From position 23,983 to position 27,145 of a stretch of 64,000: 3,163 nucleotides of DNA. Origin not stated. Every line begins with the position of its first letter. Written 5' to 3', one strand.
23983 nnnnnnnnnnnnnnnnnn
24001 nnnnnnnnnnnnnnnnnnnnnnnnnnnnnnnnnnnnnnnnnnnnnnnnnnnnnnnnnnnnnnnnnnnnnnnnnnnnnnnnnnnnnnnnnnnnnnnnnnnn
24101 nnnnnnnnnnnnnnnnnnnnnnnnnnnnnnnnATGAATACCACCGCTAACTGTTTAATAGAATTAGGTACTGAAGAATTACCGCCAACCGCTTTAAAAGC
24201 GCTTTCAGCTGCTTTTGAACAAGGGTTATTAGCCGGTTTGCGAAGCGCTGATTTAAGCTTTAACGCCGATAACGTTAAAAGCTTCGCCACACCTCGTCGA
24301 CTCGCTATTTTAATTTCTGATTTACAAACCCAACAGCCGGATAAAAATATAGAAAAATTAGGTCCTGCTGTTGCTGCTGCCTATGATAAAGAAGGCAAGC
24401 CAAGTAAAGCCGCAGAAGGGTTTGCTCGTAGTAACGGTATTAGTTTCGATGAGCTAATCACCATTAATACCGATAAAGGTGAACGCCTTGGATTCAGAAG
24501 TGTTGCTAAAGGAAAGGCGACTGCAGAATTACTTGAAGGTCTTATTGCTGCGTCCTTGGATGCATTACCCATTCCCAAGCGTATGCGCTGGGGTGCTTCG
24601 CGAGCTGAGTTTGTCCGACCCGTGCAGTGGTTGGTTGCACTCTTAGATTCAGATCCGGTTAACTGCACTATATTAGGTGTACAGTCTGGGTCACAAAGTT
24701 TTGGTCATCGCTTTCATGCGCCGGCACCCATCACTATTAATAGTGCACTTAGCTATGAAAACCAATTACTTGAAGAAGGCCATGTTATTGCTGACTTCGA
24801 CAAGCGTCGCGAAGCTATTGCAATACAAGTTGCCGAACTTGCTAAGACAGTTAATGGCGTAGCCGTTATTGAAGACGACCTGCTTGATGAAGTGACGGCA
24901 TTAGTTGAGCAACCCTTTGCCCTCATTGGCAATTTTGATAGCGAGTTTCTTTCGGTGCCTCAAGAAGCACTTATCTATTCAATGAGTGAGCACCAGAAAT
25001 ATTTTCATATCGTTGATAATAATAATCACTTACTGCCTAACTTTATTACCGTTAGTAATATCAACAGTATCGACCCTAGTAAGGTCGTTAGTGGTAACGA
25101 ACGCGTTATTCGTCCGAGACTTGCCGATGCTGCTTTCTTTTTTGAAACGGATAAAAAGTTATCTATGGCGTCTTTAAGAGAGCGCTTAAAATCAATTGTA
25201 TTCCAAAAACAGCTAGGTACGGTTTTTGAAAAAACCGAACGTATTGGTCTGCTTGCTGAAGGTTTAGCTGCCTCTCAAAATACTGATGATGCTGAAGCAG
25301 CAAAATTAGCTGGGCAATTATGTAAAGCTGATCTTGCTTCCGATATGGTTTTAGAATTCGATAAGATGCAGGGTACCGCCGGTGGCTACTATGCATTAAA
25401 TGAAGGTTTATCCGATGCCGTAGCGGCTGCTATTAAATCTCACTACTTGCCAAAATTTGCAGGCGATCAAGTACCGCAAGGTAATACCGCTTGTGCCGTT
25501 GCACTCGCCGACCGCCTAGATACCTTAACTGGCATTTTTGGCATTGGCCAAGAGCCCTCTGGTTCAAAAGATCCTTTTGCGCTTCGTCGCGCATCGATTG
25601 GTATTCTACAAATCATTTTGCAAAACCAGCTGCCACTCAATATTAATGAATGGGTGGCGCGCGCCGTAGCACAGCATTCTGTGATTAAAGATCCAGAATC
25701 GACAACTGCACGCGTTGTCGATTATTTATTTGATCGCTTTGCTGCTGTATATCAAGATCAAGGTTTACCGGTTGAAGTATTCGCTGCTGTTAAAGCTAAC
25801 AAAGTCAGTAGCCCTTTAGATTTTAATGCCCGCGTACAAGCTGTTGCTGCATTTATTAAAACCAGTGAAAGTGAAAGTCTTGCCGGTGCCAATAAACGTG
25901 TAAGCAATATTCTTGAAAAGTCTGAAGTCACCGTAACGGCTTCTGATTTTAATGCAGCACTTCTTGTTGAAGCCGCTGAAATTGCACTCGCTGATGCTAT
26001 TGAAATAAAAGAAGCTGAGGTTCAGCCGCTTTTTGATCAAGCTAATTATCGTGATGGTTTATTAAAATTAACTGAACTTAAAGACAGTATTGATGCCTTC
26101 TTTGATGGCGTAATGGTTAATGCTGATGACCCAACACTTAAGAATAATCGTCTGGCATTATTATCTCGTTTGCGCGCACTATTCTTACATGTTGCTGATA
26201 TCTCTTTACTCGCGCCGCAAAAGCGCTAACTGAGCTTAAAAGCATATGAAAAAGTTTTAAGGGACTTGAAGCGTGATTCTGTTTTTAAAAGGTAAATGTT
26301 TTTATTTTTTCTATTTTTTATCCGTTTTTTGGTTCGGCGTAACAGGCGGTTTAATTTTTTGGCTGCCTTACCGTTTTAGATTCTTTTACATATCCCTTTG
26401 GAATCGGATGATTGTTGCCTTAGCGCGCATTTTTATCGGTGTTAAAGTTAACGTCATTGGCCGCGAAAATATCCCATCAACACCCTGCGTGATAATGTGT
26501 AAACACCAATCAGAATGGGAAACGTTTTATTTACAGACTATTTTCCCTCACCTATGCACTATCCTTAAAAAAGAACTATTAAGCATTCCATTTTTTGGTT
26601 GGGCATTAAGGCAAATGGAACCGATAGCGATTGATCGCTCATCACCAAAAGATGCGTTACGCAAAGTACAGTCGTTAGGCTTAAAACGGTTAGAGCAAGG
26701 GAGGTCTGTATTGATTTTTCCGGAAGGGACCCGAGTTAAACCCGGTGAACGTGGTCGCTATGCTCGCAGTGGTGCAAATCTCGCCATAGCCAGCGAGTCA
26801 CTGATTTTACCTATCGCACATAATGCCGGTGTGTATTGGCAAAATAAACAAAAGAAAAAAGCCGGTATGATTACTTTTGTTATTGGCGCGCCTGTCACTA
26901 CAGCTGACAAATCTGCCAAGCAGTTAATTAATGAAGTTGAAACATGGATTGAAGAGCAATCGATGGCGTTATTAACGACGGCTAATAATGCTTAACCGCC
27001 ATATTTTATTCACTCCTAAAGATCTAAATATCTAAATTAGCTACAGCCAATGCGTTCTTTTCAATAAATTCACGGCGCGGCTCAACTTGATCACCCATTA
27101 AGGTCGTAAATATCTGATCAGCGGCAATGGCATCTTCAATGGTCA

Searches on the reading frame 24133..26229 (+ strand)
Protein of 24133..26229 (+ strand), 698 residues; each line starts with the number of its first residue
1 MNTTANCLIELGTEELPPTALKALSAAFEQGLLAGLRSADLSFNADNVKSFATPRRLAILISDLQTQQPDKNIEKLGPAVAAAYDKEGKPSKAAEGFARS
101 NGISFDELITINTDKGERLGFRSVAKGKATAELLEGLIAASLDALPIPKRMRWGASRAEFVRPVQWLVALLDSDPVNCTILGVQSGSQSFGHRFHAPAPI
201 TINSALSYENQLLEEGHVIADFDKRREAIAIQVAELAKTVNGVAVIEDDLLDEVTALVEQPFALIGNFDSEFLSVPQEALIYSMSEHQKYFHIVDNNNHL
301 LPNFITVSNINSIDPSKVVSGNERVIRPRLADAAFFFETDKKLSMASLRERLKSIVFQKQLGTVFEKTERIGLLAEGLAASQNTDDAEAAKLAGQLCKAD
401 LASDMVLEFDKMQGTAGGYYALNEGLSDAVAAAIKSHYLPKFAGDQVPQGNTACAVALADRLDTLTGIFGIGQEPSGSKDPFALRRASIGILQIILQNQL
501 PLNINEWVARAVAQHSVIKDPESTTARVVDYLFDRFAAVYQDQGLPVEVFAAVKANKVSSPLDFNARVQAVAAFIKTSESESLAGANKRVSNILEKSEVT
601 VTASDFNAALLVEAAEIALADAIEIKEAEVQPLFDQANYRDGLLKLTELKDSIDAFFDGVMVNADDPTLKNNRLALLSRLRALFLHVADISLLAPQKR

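Call 86: search_protein_families(library=pfam, proteins=[window:24133-26229:+], max_evalue=0.00001)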
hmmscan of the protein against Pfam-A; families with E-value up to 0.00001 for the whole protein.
window:24133-26229:+ (698 aa): 2 families
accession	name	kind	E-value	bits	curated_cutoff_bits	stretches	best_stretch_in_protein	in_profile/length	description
PF02092.22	tRNA_synt_2f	-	7.7e-198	659.2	29.2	1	8-553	2-534/536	Glycyl-tRNA synthetase beta subunit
PF05746.21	DALR_1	-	4.7e-09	36.8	22.3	1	586-683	4-101/117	DALR anticodon binding domain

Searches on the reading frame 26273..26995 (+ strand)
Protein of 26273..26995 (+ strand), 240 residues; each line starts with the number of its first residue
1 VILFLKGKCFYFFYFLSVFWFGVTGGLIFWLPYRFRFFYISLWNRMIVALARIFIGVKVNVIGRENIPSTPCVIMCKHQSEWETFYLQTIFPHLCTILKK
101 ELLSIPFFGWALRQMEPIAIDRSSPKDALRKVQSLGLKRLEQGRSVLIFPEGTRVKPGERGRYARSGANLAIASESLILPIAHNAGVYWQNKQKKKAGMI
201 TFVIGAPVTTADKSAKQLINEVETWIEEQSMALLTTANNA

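Call 86: search_protein_families(library=pfam, proteins=[window:26273-26995:+], max_evalue=0.00001)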
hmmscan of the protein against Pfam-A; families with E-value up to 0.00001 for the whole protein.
window:26273-26995:+ (240 aa): 1 family
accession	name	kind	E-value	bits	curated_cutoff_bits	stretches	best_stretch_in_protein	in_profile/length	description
PF01553.26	Acyltransferase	-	8.4e-23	81.1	23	1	58-183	1-131/132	Acyltransferase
